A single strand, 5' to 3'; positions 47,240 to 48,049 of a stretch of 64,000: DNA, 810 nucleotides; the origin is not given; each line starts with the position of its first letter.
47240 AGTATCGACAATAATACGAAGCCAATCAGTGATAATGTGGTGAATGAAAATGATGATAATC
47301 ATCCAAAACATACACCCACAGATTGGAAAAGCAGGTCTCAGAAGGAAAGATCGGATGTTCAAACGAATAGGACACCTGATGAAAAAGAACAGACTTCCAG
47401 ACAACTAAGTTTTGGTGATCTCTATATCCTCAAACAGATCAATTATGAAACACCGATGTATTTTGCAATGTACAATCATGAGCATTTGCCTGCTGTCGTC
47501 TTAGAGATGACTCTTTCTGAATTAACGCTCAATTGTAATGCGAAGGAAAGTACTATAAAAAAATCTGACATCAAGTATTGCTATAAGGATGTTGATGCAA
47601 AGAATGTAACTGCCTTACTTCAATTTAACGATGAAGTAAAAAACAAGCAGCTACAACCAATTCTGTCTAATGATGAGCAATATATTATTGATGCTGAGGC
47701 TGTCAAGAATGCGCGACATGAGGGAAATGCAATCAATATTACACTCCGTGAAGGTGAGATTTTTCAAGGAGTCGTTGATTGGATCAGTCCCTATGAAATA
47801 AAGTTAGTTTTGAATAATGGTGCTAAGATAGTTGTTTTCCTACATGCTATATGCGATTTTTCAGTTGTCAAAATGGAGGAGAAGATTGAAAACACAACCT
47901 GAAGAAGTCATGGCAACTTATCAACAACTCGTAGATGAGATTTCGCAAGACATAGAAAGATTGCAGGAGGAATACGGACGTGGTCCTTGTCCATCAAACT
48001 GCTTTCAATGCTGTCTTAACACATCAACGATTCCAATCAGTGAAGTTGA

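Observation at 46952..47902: Cold-shock domain fused to tandem Hfq/Sm-like domains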

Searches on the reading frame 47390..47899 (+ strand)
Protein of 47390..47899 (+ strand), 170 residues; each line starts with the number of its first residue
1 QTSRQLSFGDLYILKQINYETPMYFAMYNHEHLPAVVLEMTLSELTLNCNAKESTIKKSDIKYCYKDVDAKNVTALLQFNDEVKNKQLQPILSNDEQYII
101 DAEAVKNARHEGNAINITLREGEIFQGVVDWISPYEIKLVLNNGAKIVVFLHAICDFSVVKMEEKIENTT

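Call 33: search_protein_representatives(protein=window:47390-47899:+)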
Query: 170 residues. Proteins with E-value up to 0.001 (for the whole library): 151; up to 1e-10: 43; up to 1e-30: 2. The best 150 are listed.
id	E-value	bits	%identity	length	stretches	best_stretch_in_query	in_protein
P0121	8.2e-44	165.4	44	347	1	4-168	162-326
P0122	1.4e-33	132.1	44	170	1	12-160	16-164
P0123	1.7e-30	122.1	40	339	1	3-159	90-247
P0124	3.2e-28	114.7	37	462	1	6-161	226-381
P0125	1.2e-27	112.8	38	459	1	2-163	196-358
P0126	1.4e-26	109.4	40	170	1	7-160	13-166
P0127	2.2e-26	108.8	41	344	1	3-165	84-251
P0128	1.0e-25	106.6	33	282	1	3-164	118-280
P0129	1.2e-24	103.1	39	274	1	4-125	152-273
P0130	2.3e-23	98.9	43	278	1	7-158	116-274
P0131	2.4e-23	98.9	37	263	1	23-161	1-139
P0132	2.7e-23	98.7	37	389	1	7-165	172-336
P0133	4.6e-22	94.7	36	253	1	4-162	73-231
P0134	2.6e-21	92.3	37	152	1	17-156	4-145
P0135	9.2e-21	90.5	34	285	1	12-159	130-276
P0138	3.8e-20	88.5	32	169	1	4-157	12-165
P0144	1.3e-18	83.5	34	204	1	5-160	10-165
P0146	6.2e-18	81.3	33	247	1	2-163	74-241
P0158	1.1e-11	60.9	28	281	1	6-159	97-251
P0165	1.3e-10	57.5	30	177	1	20-158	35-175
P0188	1.6e-07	47.4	28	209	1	21-157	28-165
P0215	6.2e-06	42.3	26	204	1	20-157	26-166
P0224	1.7e-05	40.9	26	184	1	21-157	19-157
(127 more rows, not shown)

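Call 37: search_protein_families(library=pfam, alignment_id=A4, max_evalue=0.001)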
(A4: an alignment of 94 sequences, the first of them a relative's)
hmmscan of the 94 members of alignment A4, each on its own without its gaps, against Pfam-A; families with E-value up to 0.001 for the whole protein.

A. member 1, P0121 (347 aa): 2 families
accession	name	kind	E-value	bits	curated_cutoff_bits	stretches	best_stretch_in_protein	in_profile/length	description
PF00313.28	CSD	-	1.3e-18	67.1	27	1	4-65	2-64/66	'Cold-shock' DNA-binding domain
PF21979.2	Hfq_1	-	0.00038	21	27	0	264-314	8-58/61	Hfq related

B. families by the number of members that match (of 94 scanned): 29 families (the first 25 are shown)
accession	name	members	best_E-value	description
PF17209.9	Hfq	40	1.7e-20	Hfq protein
PF21979.2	Hfq_1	21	1.2e-09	Hfq related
PF00313.28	CSD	15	7.7e-29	'Cold-shock' DNA-binding domain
PF01381.28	HTH_3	4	7.4e-17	Helix-turn-helix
PF13560.12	HTH_31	4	6.6e-15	Helix-turn-helix domain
PF12844.13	HTH_19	3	4e-13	Helix-turn-helix domain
PF15943.11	YdaS_toxin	3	0.00028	Bacterial toxin YdaS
PF01423.28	LSM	2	1.1e-07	LSM domain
PF00575.29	S1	2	7.1e-06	S1 RNA binding domain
PF15731.11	MqsA_antitoxin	2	4e-05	Antitoxin component of bacterial toxin-antitoxin system, MqsA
PF13384.12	HTH_23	2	0.00011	Homeodomain-like domain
PF07022.19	Phage_CI_repr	2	0.00022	Bacteriophage CI repressor helix-turn-helix domain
PF13646.12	HEAT_2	1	7.6e-15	HEAT repeats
PF07510.16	GmrSD_C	1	9.9e-13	GmrSD restriction endonucleases, C-terminal domain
PF13443.12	HTH_26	1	1.4e-09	Cro/C1-type HTH DNA-binding domain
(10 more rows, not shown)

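Call 38: search_protein_families(library=ncbifam, alignment_id=A4, max_evalue=0.001)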
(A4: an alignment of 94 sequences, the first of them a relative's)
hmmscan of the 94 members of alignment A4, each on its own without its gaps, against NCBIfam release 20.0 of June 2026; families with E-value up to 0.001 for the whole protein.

A. member 1, P0121 (347 aa): 13 families
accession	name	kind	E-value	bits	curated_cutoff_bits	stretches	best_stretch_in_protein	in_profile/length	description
NF049933.1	TransAntitermCspE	equivalog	4.5e-19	68.3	120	1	4-65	5-67/69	transcription antiterminator/RNA stability regulator CspE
NF007679.0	PRK10354.1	subfamily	1.1e-17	64.1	130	1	4-65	6-68/70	RNA chaperone/antiterminator CspA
TIGR02381.1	cspD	equivalog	6.8e-17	61.2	115.4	1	2-65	1-65/68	cold shock domain-containing protein CspD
NF008190.0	PRK10943.1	subfamily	3.9e-16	58.8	137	1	5-65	6-67/69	cold shock-like protein CspC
NF007062.0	PRK09507.1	subfamily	1.9e-15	56.6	133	1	5-65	6-67/69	transcription antiterminator/RNA stability regulator CspE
NF007378.0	PRK09890.1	equivalog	6.8e-15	55.1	144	1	4-64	6-67/70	cold shock protein CspG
NF011574.0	PRK14998.1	equivalog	1.1e-12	47.9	147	1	2-62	1-62/73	cold shock-like protein CspD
NF038236.1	retron_eff_Se72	equivalog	6.7e-12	45.2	82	1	5-66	1-61/62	retron Se72 family effector protein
NF007405.0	PRK09937.1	equivalog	2.6e-11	43.5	152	1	2-61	1-61/74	cold shock-like protein CspD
NF012007.0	PRK15463.1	subfamily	3.7e-07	29.9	111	1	4-64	6-67/70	cold shock-like protein CspF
NF012008.0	PRK15464.1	equivalog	3.8e-05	23.7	141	1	4-64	6-67/70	cold shock-like protein CspH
NF047718.1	Hfq_rel_Cyano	exception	0.00023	21.4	52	1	261-313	9-61/64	Hfq-related RNA-binding protein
TIGR02383.1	Hfq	equivalog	0.00053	19.8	61.7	1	262-313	7-57/61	RNA chaperone Hfq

B. families by the number of members that match (of 94 scanned): 43 families (the first 25 are shown)
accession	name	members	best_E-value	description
TIGR02383.1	Hfq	42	2.1e-18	RNA chaperone Hfq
NF047718.1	Hfq_rel_Cyano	24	2e-09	Hfq-related RNA-binding protein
NF001602.0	PRK00395.1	23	2.2e-13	RNA chaperone Hfq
NF010691.0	PRK14091.1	18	5.2e-11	RNA chaperone Hfq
NF049933.1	TransAntitermCspE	15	3.5e-25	transcription antiterminator/RNA stability regulator CspE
TIGR02381.1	cspD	15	1.1e-19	cold shock domain-containing protein CspD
NF038236.1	retron_eff_Se72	14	6.5e-26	retron Se72 family effector protein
NF007062.0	PRK09507.1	14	4.8e-18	transcription antiterminator/RNA stability regulator CspE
NF007679.0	PRK10354.1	14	5.5e-18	RNA chaperone/antiterminator CspA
NF007378.0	PRK09890.1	14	2.5e-16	cold shock protein CspG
NF008190.0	PRK10943.1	14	3.9e-16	cold shock-like protein CspC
NF011574.0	PRK14998.1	13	1.2e-15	cold shock-like protein CspD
NF007405.0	PRK09937.1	13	3.5e-15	cold shock-like protein CspD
NF012007.0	PRK15463.1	7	3.3e-09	cold shock-like protein CspF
TIGR03070.1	couple_hipB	4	1.6e-13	type II toxin-antitoxin system Y4mF family antitoxin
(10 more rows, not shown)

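Call 44: search_protein_families(library=ncbifam, proteins=[P0126, P0133, P0144, P0138, P0188, P0215, P0165, P0224], max_evalue=0.1)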
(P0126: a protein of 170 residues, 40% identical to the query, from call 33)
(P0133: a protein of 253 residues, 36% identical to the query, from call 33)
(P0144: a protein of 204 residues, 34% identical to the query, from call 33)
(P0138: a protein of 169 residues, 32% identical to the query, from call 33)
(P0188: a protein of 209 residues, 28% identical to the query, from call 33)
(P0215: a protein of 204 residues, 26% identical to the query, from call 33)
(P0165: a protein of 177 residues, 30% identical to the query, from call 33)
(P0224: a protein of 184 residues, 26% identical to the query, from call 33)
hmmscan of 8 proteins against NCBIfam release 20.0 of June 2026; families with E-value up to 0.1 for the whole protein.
P0126 (170 aa): 3 families
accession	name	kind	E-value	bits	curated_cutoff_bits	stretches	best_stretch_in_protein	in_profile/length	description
TIGR02383.1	Hfq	equivalog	0.0016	18.3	61.7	1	105-159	2-55/61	RNA chaperone Hfq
NF010691.0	PRK14091.1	equivalog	0.0035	16.9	270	1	105-159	22-75/176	RNA chaperone Hfq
NF001602.0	PRK00395.1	equivalog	0.015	15.1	95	1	103-159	4-58/79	RNA chaperone Hfq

P0133 (253 aa): 1 family
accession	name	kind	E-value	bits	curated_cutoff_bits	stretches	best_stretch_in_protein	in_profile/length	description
TIGR02383.1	Hfq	equivalog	0.0096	15.8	61.7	1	169-222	4-55/61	RNA chaperone Hfq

P0144 (204 aa): 3 families
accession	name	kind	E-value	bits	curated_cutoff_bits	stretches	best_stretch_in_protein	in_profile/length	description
TIGR02383.1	Hfq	equivalog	0.00075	19.3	61.7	1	106-160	5-57/61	RNA chaperone Hfq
NF001602.0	PRK00395.1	equivalog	0.0094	15.7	95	1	103-159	6-59/79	RNA chaperone Hfq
NF010691.0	PRK14091.1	equivalog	0.015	14.8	270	1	108-170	27-85/176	RNA chaperone Hfq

P0138 (169 aa): 4 families
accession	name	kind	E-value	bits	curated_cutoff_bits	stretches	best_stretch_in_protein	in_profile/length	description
TIGR02383.1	Hfq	equivalog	4e-08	33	61.7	1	107-162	2-56/61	RNA chaperone Hfq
NF001602.0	PRK00395.1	equivalog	5.7e-06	26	95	1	107-166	6-63/79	RNA chaperone Hfq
NF010691.0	PRK14091.1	equivalog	5.8e-05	22.7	270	1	108-163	23-77/176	RNA chaperone Hfq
NF047718.1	Hfq_rel_Cyano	exception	0.0016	18.7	52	1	115-162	13-60/64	Hfq-related RNA-binding protein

P0188 (209 aa): 6 families
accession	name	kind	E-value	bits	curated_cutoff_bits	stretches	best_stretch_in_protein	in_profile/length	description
TIGR02383.1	Hfq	equivalog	1.6e-05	24.7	61.7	1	115-151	10-46/61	RNA chaperone Hfq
NF001602.0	PRK00395.1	equivalog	8.8e-05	22.2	95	1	108-175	7-72/79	RNA chaperone Hfq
NF047433.1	Lepto_7_Nterm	domain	0.00064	19.4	43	0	40-69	26-55/63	LA_0442/LA_0875 N-terminal domain-containing protein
NF047718.1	Hfq_rel_Cyano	exception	0.00076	19.7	52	0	116-162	14-60/64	Hfq-related RNA-binding protein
NF047624.1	LIC_13076_fam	equivalog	0.0049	16.7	110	0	77-152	122-196/214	LIC_13076 family protein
NF010691.0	PRK14091.1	equivalog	0.013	15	270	0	108-176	23-90/176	RNA chaperone Hfq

P0215 (204 aa): 1 family
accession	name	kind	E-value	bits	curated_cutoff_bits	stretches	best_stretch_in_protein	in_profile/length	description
NF047624.1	LIC_13076_fam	equivalog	0.012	15.4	110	0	72-153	117-196/214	LIC_13076 family protein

P0165 (177 aa): 1 family
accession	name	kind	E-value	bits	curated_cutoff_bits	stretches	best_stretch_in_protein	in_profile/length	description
NF047718.1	Hfq_rel_Cyano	exception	0.011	16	52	1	118-171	7-60/64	Hfq-related RNA-binding protein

P0224 (184 aa): 0 families

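Call 61: list_cluster_members(proteins=[P0122, P0124, P0127, P0132, P0133, P0138, P0158, P0165, P0188, P0146])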
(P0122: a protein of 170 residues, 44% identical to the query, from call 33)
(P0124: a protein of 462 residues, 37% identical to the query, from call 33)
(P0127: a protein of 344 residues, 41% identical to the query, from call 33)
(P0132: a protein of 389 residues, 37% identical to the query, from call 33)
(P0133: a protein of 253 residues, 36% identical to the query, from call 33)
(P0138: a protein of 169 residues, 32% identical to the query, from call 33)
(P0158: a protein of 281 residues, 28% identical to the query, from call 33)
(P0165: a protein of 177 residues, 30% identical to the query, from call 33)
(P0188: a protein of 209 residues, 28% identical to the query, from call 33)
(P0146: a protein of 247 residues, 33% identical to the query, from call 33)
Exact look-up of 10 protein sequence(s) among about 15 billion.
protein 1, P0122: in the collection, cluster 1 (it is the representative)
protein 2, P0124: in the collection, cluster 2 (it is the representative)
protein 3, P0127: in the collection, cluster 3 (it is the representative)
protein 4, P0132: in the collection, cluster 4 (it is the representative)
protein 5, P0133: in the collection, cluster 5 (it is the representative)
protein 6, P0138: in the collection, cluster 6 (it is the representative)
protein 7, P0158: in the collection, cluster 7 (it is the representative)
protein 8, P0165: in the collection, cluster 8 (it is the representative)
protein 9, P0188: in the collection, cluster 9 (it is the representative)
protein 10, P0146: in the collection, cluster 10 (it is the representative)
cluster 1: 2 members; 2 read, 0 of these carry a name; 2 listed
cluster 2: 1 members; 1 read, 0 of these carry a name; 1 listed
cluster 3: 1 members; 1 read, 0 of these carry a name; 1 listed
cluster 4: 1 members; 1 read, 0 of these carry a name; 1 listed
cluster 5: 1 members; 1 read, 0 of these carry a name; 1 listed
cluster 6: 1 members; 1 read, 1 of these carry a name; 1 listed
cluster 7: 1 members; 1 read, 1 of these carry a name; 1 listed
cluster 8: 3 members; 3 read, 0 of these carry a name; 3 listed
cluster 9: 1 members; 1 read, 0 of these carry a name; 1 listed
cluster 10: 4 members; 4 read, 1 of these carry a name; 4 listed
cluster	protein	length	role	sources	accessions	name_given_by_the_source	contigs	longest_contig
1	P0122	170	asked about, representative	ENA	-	-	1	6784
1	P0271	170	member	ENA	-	-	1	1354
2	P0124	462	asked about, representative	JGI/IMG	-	-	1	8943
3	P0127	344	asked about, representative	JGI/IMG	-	-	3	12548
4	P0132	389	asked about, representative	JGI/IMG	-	-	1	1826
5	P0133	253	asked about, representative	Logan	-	-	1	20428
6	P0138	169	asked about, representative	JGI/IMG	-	sRNA-binding regulator protein Hfq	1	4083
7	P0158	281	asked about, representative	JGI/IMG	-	CspA family cold shock protein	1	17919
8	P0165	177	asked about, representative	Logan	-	-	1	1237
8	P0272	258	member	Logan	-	-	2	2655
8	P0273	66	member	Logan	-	-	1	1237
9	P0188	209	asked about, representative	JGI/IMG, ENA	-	-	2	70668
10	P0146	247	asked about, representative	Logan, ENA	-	-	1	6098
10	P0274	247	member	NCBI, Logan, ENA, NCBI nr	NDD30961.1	MAG: hypothetical protein EB084_22125 [Proteobacteria bacterium] | hypothetical protein [Pseudomonadota bacterium]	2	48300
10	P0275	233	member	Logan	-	-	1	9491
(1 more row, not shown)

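Call 62: find_homologous_proteins(query=A6, max_evalue=0.001)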
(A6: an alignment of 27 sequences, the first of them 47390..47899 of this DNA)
Query A6 (27 sequences) (170 aa, profile of the alignment): 690 proteins with E <= 0.001 among 2226 candidates; the best 120 are listed.
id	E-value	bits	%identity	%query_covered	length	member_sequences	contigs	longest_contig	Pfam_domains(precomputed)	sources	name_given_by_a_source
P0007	3.7e-52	195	85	96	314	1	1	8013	PF00313.29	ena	-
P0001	6.8e-52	194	100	100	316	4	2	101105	PF00313.29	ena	-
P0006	3.0e-51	192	79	96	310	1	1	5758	PF00313.29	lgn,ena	-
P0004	1.1e-50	190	81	96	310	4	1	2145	PF00313.29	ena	-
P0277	2.8e-50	189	28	84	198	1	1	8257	-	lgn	-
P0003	2.2e-49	186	82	96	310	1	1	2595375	PF00313.29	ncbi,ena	-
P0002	3.5e-49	185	87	99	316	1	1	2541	PF00313.29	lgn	-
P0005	8.2e-49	184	78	98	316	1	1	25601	PF00313.29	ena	-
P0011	2.3e-48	182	68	96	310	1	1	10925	PF00313.29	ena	-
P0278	2.7e-48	182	28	81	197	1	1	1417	-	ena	-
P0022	3.1e-48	182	71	95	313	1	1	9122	PF00313.29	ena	-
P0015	3.5e-48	182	70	99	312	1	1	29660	PF00313.29,PF21979.3,PF08206.18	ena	-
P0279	3.9e-48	182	30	82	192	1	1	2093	-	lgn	-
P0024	4.3e-48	181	71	96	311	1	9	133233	PF00313.29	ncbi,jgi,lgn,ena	-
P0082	4.7e-48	181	62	94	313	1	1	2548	PF00313.29,PF21979.3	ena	-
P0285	1.6e-47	180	27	82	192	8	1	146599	-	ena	-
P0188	3.6e-47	178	28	81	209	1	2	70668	PF17209.10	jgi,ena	-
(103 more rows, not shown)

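Call 63: find_encoding_contigs(protein=P0285, flank=6000, max_places=3)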
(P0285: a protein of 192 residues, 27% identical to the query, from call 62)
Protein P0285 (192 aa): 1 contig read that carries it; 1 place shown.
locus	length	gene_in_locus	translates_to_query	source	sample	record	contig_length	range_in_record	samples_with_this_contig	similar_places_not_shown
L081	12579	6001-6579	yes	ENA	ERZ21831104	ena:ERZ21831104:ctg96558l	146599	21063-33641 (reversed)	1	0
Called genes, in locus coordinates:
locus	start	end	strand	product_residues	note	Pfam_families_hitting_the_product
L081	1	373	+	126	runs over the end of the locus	PF00137:ATP-synt_C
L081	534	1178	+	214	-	PF06971:Put_DNA-bind_N, PF02629:CoA_binding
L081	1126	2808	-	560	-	PF00005:ABC_tran (faint), PF02463:SMC_N (faint), PF13304:AAA_21 (faint)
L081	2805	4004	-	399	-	PF17760:UvrA_inter, PF17755:UvrA_DNA-bind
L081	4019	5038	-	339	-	PF04166:PdxA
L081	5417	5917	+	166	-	PF00072:Response_reg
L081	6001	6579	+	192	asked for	-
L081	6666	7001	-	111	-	PF11741:AMIN (weak)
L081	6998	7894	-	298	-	PF06347:SH3_4 (weak), PF08239:SH3_3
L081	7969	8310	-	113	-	-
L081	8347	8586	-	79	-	PF02597:ThiS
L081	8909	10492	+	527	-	PF02730:AFOR_N, PF01314:AFOR_C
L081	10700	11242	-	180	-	PF14512:TM1586_NiRdase (weak), PF00881:Nitroreductase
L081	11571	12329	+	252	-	-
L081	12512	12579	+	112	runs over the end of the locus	PF02001:DUF134, PF08281:Sigma70_r4_2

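Call 64: find_encoding_contigs(protein=P0188, flank=6000, max_places=3)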
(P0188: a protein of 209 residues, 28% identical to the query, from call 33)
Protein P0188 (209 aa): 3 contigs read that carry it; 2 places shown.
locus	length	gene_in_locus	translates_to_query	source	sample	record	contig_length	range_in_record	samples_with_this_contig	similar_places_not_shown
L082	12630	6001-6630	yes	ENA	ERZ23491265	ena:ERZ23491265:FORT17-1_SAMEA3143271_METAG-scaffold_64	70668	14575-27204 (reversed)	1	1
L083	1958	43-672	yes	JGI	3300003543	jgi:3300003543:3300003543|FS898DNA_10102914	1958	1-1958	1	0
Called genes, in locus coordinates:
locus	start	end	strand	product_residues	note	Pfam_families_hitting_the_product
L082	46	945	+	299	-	PF00892:EamA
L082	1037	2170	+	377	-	PF02163:Peptidase_M50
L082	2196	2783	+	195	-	-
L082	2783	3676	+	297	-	PF03193:RsgA_GTPase (faint), PF00009:GTP_EFTU, PF00350:Dynamin_N (faint), PF01926:MMR_HSR1, PF02421:FeoB_N, PF10662:PduV-EutP (weak), PF02492:cobW (weak), PF07650:KH_2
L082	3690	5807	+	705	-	PF02897:Peptidase_S9_N, PF00326:Peptidase_S9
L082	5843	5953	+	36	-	-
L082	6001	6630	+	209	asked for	PF17209:Hfq (faint)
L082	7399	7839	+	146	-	PF01740:STAS, PF13466:STAS_2 (faint)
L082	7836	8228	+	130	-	PF01740:STAS, PF13466:STAS_2 (weak)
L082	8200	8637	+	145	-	PF13581:HATPase_c_2, PF02518:HATPase_c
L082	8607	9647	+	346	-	PF13581:HATPase_c_2 (weak), PF07228:SpoIIE (weak)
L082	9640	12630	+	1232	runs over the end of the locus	PF00989:PAS, PF13426:PAS_9 (weak), PF08448:PAS_4, PF13185:GAF_2, PF01590:GAF, PF13185:GAF_2, PF00512:HisKA, PF02518:HATPase_c, +3 more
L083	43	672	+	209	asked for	PF17209:Hfq (faint)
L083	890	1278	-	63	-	-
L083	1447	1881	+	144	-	PF01740:STAS, PF13466:STAS_2 (faint)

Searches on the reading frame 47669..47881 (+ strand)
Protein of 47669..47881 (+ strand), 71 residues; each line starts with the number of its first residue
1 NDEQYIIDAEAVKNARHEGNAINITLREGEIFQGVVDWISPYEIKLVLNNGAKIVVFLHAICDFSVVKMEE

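Call 14: search_solved_structures(query=A3, max_evalue=10, show_alignments=3)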
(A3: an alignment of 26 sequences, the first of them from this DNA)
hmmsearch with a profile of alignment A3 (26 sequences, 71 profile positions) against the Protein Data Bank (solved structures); distinct sequences matched with E-value up to 10: 25.
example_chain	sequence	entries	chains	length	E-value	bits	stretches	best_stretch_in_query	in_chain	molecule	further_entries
5dy9_A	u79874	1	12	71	6.4e-07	32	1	15-63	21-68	Hfq-like protein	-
2qtx_A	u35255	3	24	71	9.2e-07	31.5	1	15-61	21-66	Uncharacterized protein MJ1435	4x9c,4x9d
6gwk_A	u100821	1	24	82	0.0043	19.7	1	4-64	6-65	RNA-binding protein Hfq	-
7vhq_A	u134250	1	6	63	0.24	14.1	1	6-33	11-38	ATP-dependent zinc metalloprotease FtsH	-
5szd_A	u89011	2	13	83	0.25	14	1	5-64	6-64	RNA-binding protein Hfq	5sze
9wus_A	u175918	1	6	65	0.26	14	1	6-33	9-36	ATP-dependent zinc metalloprotease FtsH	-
3ahu_A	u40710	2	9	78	0.3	13.8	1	6-65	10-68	Protein hfq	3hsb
1m5q_A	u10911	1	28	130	0.39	13.4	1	19-52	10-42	small nuclear ribonucleoprotein homolog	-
2muy_A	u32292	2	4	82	0.44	13.3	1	6-32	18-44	ATP-dependent zinc metalloprotease FtsH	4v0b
5lm9_A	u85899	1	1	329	0.45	13.2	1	10-59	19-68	Transcription termination/antitermination protein NusA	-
4m77_G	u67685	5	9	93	0.63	12.8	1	18-38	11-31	U6 snRNA-associated Sm-like protein LSm4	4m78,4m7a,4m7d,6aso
5lm7_A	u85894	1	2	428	0.66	12.7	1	10-59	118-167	Transcription termination/antitermination protein NusA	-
5vsu_D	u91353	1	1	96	0.68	12.7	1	18-38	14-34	U6 snRNA-associated Sm-like protein LSm4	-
6flq_F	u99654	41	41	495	0.86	12.3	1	10-59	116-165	Transcription termination/antitermination protein NusA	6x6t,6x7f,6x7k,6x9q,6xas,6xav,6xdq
5ms0_M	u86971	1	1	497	0.86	12.3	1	10-59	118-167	Transcription termination/antitermination protein NusA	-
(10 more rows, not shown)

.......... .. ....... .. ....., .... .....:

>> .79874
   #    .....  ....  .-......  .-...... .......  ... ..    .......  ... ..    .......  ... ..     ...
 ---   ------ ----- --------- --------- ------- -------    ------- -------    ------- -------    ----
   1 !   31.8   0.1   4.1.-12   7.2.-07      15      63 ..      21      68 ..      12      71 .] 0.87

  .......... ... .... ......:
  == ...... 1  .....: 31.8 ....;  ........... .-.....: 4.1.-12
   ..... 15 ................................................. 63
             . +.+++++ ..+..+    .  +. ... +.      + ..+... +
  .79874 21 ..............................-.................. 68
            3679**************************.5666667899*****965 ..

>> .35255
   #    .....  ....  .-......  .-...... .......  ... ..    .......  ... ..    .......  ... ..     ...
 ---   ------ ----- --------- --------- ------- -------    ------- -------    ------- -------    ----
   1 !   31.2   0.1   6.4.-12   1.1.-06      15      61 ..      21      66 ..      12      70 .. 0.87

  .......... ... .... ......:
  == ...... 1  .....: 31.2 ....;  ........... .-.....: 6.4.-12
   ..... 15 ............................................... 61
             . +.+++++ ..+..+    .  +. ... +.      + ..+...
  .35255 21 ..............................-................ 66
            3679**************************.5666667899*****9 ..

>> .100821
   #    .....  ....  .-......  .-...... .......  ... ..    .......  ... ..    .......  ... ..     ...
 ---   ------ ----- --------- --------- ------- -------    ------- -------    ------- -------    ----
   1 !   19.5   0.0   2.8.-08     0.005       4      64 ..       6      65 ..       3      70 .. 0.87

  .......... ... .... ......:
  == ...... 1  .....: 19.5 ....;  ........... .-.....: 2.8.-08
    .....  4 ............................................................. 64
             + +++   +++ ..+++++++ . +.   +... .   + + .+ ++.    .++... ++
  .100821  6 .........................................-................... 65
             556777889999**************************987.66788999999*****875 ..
